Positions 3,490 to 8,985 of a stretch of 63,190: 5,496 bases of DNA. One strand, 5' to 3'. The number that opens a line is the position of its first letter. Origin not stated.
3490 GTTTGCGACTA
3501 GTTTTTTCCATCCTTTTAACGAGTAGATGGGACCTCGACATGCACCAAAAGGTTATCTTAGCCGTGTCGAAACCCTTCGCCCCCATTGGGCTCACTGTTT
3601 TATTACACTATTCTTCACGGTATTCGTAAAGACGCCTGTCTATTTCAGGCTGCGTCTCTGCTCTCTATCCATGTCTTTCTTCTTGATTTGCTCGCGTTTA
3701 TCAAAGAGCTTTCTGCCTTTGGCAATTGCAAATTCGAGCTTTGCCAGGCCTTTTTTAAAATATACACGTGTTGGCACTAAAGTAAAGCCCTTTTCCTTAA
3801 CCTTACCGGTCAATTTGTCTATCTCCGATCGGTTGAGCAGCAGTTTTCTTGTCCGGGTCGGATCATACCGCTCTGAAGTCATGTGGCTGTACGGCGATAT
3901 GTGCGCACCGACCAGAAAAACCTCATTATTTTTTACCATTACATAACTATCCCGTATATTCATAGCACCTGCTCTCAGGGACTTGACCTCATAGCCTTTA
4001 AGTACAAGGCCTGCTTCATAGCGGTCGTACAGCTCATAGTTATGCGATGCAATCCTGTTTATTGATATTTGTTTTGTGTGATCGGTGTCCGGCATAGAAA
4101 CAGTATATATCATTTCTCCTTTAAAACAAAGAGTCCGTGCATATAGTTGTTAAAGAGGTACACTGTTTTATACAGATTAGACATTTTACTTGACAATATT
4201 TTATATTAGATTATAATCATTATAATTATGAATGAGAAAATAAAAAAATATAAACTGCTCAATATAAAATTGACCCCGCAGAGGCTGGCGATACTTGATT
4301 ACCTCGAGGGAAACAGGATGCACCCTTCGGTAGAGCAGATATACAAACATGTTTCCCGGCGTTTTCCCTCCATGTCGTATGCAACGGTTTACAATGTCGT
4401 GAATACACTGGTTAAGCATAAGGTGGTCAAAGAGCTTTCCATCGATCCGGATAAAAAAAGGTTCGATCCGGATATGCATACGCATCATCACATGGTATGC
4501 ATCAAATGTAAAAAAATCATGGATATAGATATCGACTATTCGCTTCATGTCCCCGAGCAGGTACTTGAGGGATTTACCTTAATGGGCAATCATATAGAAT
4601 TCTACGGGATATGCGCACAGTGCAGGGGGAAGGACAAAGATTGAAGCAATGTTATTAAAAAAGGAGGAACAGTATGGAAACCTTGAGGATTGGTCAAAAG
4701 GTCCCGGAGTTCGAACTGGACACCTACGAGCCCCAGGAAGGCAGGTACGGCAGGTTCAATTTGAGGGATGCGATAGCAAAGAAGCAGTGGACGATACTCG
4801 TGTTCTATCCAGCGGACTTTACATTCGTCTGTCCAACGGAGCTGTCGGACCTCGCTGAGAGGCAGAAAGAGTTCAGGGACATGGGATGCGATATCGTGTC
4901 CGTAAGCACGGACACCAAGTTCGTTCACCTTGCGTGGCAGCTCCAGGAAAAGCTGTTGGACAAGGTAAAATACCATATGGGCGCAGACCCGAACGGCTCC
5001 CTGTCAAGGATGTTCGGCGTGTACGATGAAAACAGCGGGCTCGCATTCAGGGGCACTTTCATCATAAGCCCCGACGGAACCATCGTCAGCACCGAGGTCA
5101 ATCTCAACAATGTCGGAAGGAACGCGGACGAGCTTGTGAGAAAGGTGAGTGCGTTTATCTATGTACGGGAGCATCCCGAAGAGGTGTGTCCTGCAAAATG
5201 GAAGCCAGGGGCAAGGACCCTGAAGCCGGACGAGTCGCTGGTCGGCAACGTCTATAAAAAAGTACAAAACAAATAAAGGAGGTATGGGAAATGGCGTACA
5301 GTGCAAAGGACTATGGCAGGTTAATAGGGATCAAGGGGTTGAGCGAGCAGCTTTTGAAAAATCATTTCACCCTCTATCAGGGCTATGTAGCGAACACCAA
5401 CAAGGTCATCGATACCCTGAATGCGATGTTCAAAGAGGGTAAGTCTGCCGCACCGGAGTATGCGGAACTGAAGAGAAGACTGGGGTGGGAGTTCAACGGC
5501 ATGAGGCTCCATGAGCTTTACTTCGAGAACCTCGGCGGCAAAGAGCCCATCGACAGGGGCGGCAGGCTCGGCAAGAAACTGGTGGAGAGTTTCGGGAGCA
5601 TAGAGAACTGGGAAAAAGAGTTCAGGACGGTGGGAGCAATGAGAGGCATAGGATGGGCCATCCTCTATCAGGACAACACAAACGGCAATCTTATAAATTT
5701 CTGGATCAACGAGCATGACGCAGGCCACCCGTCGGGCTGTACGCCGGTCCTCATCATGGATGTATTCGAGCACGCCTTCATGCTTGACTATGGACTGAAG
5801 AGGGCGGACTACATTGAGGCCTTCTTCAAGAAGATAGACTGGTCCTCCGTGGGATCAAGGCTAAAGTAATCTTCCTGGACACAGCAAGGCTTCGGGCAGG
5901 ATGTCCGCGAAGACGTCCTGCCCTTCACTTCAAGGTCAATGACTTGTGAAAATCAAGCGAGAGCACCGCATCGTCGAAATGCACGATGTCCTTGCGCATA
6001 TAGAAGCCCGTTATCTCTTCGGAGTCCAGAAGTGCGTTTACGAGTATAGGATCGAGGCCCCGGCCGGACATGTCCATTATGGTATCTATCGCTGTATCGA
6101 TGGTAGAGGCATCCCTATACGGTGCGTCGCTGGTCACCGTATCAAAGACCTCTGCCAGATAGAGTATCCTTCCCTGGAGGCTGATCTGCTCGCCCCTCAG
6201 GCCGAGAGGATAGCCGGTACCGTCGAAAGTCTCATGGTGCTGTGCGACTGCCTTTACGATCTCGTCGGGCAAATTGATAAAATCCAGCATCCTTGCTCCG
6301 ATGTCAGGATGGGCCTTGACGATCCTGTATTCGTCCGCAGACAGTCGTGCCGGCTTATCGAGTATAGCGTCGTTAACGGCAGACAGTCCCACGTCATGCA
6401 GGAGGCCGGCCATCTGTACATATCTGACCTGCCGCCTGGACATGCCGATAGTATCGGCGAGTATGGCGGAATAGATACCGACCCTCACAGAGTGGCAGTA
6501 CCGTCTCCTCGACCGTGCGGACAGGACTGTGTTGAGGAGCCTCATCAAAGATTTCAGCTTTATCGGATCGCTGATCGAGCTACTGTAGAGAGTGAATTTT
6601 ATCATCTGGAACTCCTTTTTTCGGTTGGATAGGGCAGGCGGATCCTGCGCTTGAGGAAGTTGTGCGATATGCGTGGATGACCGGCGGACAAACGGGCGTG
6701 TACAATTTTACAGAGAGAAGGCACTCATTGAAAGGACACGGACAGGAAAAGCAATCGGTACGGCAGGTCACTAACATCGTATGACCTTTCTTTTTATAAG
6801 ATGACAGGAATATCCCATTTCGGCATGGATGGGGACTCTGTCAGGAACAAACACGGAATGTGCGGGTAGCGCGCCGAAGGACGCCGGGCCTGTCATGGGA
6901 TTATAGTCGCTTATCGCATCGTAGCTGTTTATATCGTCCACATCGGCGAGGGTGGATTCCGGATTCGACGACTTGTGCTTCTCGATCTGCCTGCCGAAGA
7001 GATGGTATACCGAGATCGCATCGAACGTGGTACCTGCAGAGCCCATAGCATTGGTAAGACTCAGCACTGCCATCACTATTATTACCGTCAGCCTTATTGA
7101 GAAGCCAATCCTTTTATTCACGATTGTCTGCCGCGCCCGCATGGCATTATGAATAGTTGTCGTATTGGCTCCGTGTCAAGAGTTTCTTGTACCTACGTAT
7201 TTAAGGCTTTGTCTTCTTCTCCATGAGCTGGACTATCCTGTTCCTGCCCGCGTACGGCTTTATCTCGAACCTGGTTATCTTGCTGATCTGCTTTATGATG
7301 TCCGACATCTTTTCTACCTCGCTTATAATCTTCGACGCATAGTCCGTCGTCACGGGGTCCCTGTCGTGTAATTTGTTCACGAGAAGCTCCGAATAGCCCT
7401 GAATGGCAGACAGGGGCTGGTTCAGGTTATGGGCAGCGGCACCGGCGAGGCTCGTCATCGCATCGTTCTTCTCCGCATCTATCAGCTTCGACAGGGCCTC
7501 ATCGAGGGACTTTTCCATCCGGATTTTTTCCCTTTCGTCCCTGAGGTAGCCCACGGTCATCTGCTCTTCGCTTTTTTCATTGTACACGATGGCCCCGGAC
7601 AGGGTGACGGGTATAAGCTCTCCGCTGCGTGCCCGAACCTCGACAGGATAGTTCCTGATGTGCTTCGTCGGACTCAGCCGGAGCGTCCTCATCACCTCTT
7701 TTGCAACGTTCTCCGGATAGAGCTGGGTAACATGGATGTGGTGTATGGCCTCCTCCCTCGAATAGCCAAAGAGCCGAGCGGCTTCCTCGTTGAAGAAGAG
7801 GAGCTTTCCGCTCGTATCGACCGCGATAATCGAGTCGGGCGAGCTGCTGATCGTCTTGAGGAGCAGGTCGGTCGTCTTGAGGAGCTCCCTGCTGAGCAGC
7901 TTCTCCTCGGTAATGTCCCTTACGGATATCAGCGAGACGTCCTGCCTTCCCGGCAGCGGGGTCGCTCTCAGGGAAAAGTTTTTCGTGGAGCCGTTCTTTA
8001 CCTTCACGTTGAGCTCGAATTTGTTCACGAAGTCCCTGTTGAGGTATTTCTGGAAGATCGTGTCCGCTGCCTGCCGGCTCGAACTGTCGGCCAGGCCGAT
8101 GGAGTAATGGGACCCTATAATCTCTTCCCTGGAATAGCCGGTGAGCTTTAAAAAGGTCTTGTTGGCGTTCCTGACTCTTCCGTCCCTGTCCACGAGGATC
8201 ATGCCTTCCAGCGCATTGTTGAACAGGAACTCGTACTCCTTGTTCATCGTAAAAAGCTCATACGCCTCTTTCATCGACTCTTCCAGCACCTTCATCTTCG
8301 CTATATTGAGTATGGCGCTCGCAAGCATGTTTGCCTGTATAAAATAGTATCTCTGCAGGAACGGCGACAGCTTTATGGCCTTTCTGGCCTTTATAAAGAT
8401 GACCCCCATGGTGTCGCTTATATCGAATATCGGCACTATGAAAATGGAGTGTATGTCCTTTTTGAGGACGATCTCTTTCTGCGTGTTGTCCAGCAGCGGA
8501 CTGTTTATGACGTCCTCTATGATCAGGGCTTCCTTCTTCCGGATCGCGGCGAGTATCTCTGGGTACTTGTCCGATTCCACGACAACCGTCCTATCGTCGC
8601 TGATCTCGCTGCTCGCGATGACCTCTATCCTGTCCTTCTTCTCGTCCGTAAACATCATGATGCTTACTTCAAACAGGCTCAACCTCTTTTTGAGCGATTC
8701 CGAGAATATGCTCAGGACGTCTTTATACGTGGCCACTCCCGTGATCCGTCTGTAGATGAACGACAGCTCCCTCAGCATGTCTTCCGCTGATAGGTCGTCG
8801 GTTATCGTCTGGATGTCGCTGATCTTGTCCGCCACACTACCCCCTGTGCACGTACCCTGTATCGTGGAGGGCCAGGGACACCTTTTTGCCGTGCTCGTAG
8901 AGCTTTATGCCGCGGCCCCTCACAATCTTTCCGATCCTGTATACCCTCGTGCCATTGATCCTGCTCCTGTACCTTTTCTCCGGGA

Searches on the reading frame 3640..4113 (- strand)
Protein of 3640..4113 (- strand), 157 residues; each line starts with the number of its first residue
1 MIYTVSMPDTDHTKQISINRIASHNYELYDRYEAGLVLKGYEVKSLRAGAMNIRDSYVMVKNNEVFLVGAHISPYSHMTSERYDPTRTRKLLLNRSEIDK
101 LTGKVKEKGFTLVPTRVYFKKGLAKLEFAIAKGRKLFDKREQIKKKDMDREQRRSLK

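Call 35: search_protein_families(library=pfam, proteins=[window:3640-4113:-], max_evalue=0.0001)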
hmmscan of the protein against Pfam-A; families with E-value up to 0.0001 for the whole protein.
window:3640-4113:- (157 aa): 1 family
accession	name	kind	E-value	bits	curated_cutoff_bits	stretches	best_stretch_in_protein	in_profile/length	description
PF01668.23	SmpB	-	1.1e-56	191.2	27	1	17-157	2-142/143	SmpB protein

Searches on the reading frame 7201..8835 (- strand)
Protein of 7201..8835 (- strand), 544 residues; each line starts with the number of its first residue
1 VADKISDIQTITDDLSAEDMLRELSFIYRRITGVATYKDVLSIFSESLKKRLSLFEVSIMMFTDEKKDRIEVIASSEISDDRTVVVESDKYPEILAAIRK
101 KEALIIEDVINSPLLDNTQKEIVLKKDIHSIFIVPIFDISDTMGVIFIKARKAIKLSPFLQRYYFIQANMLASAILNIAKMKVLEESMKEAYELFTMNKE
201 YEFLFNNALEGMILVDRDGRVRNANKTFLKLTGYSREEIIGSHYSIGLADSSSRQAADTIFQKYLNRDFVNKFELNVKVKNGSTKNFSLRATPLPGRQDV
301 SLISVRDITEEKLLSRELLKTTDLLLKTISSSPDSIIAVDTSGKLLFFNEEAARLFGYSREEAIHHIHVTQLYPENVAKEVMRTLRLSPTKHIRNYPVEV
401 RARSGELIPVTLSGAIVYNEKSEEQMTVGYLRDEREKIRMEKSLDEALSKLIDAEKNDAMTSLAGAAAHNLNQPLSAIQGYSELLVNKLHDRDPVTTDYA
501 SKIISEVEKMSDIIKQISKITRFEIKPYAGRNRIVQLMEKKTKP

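Call 35: search_protein_families(library=pfam, proteins=[window:7201-8835:-], max_evalue=0.0001)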
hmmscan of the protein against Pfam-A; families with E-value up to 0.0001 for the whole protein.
window:7201-8835:- (544 aa): 9 families
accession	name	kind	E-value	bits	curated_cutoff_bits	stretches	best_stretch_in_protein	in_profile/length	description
PF00989.32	PAS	-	3.6e-27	95.1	22.6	2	200-308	2-113/113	PAS fold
PF13426.13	PAS_9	-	1.1e-23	83.9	27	2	210-310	2-103/103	PAS domain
PF08448.16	PAS_4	-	3.3e-18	66.3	23.1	2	210-312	6-109/110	PAS fold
PF13188.13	PAS_8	-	7.4e-16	57.9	21.8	2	201-241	3-44/65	PAS domain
PF00512.31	HisKA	-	2.2e-10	40.9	26.9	1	461-520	3-60/66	His Kinase A (phospho-acceptor) domain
PF08447.18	PAS_3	-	1.1e-09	38.8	25.6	0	346-429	2-87/89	PAS fold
PF24820.1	Diguanyl_cycl_sensor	-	1.3e-06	28.7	28.1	0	209-305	6-107/109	Diguanylate cyclase-like sensor domain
PF12860.13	PAS_7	-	2.3e-05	24.9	27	0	206-311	2-110/115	PAS fold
PF13185.12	GAF_2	-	2.9e-05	24.7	28.6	1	36-151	3-111/136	GAF domain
